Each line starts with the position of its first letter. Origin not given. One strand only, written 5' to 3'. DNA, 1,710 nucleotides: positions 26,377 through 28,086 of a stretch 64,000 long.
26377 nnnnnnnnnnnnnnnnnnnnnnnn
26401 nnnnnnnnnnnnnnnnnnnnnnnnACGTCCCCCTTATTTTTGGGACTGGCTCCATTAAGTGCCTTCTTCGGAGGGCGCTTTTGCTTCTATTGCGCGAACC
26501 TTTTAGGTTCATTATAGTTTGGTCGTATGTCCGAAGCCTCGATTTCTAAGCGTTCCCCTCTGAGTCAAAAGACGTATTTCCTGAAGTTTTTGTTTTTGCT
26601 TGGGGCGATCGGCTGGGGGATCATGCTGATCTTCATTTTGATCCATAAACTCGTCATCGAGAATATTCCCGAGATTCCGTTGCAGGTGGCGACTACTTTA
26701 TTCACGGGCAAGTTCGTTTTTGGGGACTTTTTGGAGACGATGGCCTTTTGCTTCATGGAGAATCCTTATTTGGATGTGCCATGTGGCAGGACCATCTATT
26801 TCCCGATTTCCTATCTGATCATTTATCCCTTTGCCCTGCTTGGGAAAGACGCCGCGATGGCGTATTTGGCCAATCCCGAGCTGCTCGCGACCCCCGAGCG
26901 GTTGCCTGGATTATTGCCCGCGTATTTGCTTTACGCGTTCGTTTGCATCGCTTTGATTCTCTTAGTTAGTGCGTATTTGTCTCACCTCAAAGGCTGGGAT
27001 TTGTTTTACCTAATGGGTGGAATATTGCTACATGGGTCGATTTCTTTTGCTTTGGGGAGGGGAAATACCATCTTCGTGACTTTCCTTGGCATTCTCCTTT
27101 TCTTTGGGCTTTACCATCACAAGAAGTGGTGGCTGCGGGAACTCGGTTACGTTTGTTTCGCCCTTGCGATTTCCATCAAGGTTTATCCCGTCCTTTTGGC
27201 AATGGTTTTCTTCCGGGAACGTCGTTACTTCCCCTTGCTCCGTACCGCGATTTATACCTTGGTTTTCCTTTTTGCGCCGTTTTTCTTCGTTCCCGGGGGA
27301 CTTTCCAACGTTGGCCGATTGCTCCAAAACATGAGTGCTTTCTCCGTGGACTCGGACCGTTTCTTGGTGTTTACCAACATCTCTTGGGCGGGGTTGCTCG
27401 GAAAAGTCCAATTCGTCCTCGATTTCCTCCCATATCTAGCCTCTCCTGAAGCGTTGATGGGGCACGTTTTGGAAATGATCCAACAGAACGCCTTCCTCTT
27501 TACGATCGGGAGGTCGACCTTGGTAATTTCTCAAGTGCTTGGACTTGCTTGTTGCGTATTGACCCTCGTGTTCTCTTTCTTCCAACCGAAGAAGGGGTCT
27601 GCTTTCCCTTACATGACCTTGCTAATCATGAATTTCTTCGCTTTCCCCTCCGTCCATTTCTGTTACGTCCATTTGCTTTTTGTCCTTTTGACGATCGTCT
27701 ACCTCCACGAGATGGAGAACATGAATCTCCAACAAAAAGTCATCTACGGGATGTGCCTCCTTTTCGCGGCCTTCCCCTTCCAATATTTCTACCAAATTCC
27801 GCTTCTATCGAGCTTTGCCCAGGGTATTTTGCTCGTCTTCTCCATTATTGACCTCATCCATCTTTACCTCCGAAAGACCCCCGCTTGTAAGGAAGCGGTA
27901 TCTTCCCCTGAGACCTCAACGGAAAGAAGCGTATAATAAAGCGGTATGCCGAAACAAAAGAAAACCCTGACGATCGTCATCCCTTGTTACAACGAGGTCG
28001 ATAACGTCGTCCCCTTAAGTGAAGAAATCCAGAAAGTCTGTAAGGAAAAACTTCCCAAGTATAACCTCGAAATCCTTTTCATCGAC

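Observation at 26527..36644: Glycan operon lacks a priming phosphoglycosyltransferase and looks like a three-component extracytoplasmic glycosylation system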

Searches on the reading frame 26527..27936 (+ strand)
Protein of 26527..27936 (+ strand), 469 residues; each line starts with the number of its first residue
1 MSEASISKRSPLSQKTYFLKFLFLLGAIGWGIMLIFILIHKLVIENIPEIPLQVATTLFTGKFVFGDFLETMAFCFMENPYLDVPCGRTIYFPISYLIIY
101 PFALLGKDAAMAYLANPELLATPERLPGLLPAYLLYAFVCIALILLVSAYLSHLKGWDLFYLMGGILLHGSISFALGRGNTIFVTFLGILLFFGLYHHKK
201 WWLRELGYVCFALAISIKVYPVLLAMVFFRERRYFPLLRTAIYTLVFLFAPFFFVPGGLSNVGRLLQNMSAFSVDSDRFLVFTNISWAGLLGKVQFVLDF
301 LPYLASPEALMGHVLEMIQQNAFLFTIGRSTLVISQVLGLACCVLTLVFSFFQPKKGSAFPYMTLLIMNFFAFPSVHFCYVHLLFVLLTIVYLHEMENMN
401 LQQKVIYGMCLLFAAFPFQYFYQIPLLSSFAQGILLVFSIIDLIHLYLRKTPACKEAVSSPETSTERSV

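Call 3: search_protein_families(library=pfam, proteins=[window:26527-27936:+], max_evalue=0.01)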
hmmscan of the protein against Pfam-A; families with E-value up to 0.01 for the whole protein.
window:26527-27936:+ (469 aa): 2 families
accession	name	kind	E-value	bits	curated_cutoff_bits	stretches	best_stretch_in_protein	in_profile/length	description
PF09594.16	GT87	-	2.7e-05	24.5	25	1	91-295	3-183/237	Glycosyltransferase family 87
PF23778.1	Phage_holin_2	-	0.00056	20.5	32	1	182-248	4-73/92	Putative phage holin family 2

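Call 8: search_protein_families(library=ncbifam, proteins=[window:26527-27936:+], max_evalue=0.01)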
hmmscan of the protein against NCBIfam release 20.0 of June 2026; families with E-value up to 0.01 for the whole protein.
window:26527-27936:+ (469 aa): 0 families

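Call 11: search_solved_structures(query=window:26527-27936:+, max_evalue=10)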
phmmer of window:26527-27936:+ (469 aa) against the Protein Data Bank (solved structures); distinct sequences matched with E-value up to 10: 1.
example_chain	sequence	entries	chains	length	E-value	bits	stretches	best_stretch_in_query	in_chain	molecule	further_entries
4htl_A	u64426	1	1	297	1.1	11.5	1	234-297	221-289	Beta-glucoside kinase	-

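Call 13: find_homologous_proteins(query=window:26527-27936:+, max_evalue=0.001)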
Query window:26527-27936:+ (469 aa): 2 proteins with E <= 0.001 among 8000 candidates.
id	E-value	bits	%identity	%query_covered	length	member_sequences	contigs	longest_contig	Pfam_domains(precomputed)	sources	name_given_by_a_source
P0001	0.0e+0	1018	99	100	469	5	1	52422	-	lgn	-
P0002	1.6e-124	435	48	95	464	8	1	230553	PF09594.17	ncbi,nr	ncbi:MAG: glycosyltransferase family 87 protein [Candidatus Enteromonas sp.]|nr:glycosyltransferase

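Call 16: find_encoding_contigs(protein=P0002, flank=10000, max_places=4)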
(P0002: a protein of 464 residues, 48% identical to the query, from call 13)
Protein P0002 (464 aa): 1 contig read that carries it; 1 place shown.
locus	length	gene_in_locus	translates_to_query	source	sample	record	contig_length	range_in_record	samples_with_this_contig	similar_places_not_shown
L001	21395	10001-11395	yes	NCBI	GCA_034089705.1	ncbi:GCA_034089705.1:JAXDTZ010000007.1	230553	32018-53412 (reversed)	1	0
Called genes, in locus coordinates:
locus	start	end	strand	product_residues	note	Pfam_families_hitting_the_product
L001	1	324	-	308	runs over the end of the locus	-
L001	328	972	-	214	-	PF13346:ABC2_membrane_5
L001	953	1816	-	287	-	PF00005:ABC_tran, PF13304:AAA_21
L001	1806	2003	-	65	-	PF04014:MazE_antitoxin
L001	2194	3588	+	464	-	PF02614:UxaC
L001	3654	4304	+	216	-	PF01081:Aldolase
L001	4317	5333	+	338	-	PF00294:PfkB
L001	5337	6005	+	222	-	PF00392:GntR, PF13412:HTH_24 (weak), PF07729:FCD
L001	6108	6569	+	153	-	PF01047:MarR (weak)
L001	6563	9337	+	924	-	PF00005:ABC_tran, PF02687:FtsX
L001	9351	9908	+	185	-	PF01613:Flavin_Reduct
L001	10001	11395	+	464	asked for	PF09594:GT87 (weak)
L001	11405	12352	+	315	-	PF00535:Glycos_transf_2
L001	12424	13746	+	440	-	PF01041:DegT_DnrJ_EryC1, PF00155:Aminotran_1_2 (weak), PF01212:Beta_elim_lyase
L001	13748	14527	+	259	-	PF00483:NTP_transferase, PF12804:NTP_transf_3 (weak)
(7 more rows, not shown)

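Call 35: search_protein_representatives(alignment_id=A1)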
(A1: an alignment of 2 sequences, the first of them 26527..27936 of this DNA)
Query: 2 sequences, 477 profile positions. Proteins with E-value up to 0.001 (for the whole library): 1251; up to 1e-10: 362; up to 1e-30: 28. The best 150 are listed.
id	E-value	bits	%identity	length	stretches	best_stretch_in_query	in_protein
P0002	9.2e-270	911.9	-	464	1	1-470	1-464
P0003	1.1e-67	245.4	-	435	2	19-303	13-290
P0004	6.6e-67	242.9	-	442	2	14-303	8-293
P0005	8.9e-60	219.4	-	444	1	60-460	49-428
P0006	9.2e-54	199.6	-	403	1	60-453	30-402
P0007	3.0e-50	188.0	-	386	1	67-447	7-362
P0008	8.1e-49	183.2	-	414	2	59-277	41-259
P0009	7.6e-48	180.0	-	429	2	62-296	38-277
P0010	3.2e-46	174.7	-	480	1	19-463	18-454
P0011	3.4e-45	171.3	-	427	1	34-460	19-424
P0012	1.7e-44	169.0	-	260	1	65-275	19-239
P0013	1.1e-43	166.3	-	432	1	65-433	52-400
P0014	2.7e-43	165.0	-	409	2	44-300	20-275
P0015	4.8e-43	164.2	-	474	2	56-292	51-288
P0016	1.0e-42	163.1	-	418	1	58-450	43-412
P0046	9.7e-23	97.2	-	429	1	18-297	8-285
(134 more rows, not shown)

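Call 37: search_protein_families(library=pfam, alignment_id=A2, max_evalue=0.001)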
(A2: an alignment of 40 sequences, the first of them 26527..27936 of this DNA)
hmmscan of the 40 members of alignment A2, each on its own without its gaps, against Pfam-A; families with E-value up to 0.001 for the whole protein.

A. member 1, window:26527-27936:+ (469 aa): 2 families
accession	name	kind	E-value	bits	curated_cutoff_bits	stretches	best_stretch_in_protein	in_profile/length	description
PF09594.16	GT87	-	2.7e-05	24.5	25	1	91-295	3-183/237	Glycosyltransferase family 87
PF23778.1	Phage_holin_2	-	0.00056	20.5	32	1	182-248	4-73/92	Putative phage holin family 2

B. families by the number of members that match (of 40 scanned): 2 families
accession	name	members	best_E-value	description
PF09594.16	GT87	38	5.6e-20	Glycosyltransferase family 87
PF23778.1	Phage_holin_2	1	0.00056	Putative phage holin family 2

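Call 38: find_homologous_proteins(query=A2, max_evalue=1e-10)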
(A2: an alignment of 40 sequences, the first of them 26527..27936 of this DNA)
Query A2 (40 sequences) (469 aa, profile of the alignment): 8 proteins with E <= 1e-10 among 8000 candidates.
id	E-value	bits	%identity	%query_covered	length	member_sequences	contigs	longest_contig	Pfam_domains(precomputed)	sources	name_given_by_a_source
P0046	2.3e-122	427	29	49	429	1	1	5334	PF09594.17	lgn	-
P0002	2.0e-120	421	48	95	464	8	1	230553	PF09594.17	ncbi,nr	ncbi:MAG: glycosyltransferase family 87 protein [Candidatus Enteromonas sp.]|nr:glycosyltransferase 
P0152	4.4e-117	410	27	55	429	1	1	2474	PF09594.17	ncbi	-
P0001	6.0e-117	409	99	100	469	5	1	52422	-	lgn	-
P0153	1.9e-113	398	30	52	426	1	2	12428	PF09594.17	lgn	-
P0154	2.0e-112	394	27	73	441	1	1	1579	PF09594.17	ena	-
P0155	2.6e-112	394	29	52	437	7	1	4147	PF09594.17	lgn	-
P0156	2.9e-20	91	25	25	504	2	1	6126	-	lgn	-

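Call 48: predict_structure(alignment_id=A2)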
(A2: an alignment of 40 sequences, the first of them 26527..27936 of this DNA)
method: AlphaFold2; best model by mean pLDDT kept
length: 469 residues; sequences in the alignment: 40
mean_pLDDT: 88.2   pTM: 0.88
mean pLDDT of the five models: 88.2, 87.4, 86.9, 86.7, 85.7
residues with pLDDT >= 90: 309; 70-90: 107; 50-70: 34; < 50: 19
segments of 3 or more residues with pLDDT < 50: 2-5, 8-11, 455-460, 467-469
pLDDT, mean of each block of 10 residues (from residue 1): 49 85 97 89 75 55 87 96 86 97 98 94 92 97 98 96 98 92 97 97 98 96 96 97 98 97 95 81 87 85 88 80 62 90 95 86 95 86 97 94 97 95 88 96 89 50 49
secondary structure, 60 per line:
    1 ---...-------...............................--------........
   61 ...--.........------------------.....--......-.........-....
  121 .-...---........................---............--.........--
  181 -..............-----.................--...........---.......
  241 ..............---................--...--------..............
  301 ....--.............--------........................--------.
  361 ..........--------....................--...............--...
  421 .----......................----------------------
elements in order: H14-44 H53-63 H66-74 H93-97 H100-105 H107-115 H117-121 H129-152 H156-167 H170-178 H182-195 H201-217 H220-230 H234-254 H258-273 H287-304 H307-319 H328-351 H360-370 H379-398 H401-415 H418-421 H426-447

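Call 53: fold_search(model_id=the predicted structure, library=pdb)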
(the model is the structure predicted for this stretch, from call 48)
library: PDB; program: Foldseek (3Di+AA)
matches with E <= 10: 183; with E <= 0.001: 2
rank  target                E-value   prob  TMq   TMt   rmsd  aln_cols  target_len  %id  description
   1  9dm7_A                1.0e-04  1.00  0.50  0.62   6.8       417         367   13  mannosyltransferase PimE in complex with Fab_E6 (released 2025-06-25)
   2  9dm5                  1.7e-04  1.00  0.52  0.62   6.8       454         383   13  Product-Bound mannosyltransferase PimE (released 2025-06-25)
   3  6snh_X                1.2e-03  1.00  0.47  0.46   9.4       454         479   15  Cryo-EM structure of yeast ALG6 in complex with 6AG9 Fab and Dol25-P-Glc (released 2020-03-11)
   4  8imx_U                2.3e-02  1.00  0.42  0.45   8.8       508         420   12  Cryo-EM structure of GPI-T with a chimeric GPI-anchored protein (released 2023-08-16)
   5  7wld_U                4.5e-02  1.00  0.42  0.46  10.4       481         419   13  Cryo-EM structure of the human glycosylphosphatidylinositol transamidase complex at 2.53 Angstrom resolution (released 2022-04-27)
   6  9s6r_A                9.7e-02  0.99  0.41  0.48   9.2       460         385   14  Ternary cryo-EM structure of yeast ALG3 with Dol25-PP-GlcNAc2Man5, Dol25-P-Man, and Fab (released 2026-03-18)
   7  9ub7_B                1.2e-01  0.99  0.45  0.51  10.0       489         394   11  Structure of glycosylphosphatidylinositol transamidase,state 1 (released 2026-04-08)
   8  8dl6_A                2.7e-01  0.15  0.16  0.16  23.7       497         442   12  Cryo-EM structure of human ferroportin/slc40 bound to Ca2+ in nanodisc (released 2023-01-25)
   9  5ezm                  2.9e-01  0.66  0.28  0.25  21.2       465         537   12  Crystal Structure of ArnT from Cupriavidus metallidurans in the apo state (released 2016-02-17)
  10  6k5i_B                3.6e-01  0.23  0.19  0.20  23.9       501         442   12  Crystal structure of the E148D/R147A/F317A mutant CLC-ec1 in the presence of 20 mM NaBr (released 2019-08-28)
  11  8jtw_A                3.6e-01  0.10  0.12  0.12  22.5       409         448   12  hOCT1 in complex with nb5660 in inward facing partially open 1 conformation (released 2024-03-27)
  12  9i5k_A                4.0e-01  0.69  0.32  0.31  16.8       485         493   12  Structure of the Chaetomium thermophilum Pmt4 homodimer (C2 symmetry) (released 2025-12-24)
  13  8t69                  4.9e-01  0.08  0.14  0.15  20.4       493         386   10  Human VMAT2 in complex with tetrabenazine (released 2023-11-01)
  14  9oki                  5.1e-01  0.08  0.13  0.12  22.9       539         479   13  Cryo-EM structure of human SV2A in complex with UCBJ and UCB1244283 (released 2025-12-10)
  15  3wbn_A                5.6e-01  0.08  0.13  0.14  21.7       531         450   13  Crystal structure of MATE in complex with MaL6 (released 2013-06-12)
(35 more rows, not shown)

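Call 77: search_solved_structures(query=A2, max_evalue=1, show_alignments=2)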
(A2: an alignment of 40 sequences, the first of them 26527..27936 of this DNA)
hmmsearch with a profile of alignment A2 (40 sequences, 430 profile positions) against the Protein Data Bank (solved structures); distinct sequences matched with E-value up to 1: 0.

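Call 98: find_encoding_contigs(protein=P0153, flank=8000, max_places=2)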
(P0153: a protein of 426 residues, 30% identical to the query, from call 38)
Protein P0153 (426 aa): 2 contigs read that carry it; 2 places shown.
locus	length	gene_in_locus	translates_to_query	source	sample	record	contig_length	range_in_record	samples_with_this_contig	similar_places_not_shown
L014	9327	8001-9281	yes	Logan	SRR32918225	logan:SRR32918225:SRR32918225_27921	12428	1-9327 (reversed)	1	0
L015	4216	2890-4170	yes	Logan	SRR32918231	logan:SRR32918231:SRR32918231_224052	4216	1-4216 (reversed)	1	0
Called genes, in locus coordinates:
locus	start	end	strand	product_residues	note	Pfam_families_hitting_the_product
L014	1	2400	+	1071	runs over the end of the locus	PF17128:DUF5107, PF13424:TPR_12 (faint)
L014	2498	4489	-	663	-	PF02922:CBM_48, PF00128:Alpha-amylase, PF02806:Alpha-amylase_C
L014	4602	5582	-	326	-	PF16654:DAPDH_C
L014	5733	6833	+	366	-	PF14286:DHHW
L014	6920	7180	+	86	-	-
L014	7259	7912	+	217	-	PF00849:PseudoU_synth_2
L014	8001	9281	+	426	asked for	PF09594:GT87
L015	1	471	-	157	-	?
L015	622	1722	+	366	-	PF14286:DHHW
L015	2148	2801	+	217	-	PF00849:PseudoU_synth_2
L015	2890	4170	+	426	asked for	PF09594:GT87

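Call 99: find_encoding_contigs(protein=P0046, flank=8000, max_places=2)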
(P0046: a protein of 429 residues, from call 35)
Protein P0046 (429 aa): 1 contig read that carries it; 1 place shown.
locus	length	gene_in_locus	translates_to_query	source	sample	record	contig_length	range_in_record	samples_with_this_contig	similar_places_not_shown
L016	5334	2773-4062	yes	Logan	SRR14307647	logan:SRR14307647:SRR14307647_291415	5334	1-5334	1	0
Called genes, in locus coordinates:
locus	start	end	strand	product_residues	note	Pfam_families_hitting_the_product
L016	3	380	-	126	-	?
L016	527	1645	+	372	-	PF14286:DHHW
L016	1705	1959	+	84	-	-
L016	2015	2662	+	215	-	PF00849:PseudoU_synth_2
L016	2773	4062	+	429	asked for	PF09594:GT87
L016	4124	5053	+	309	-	PF01263:Aldose_epim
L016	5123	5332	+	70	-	?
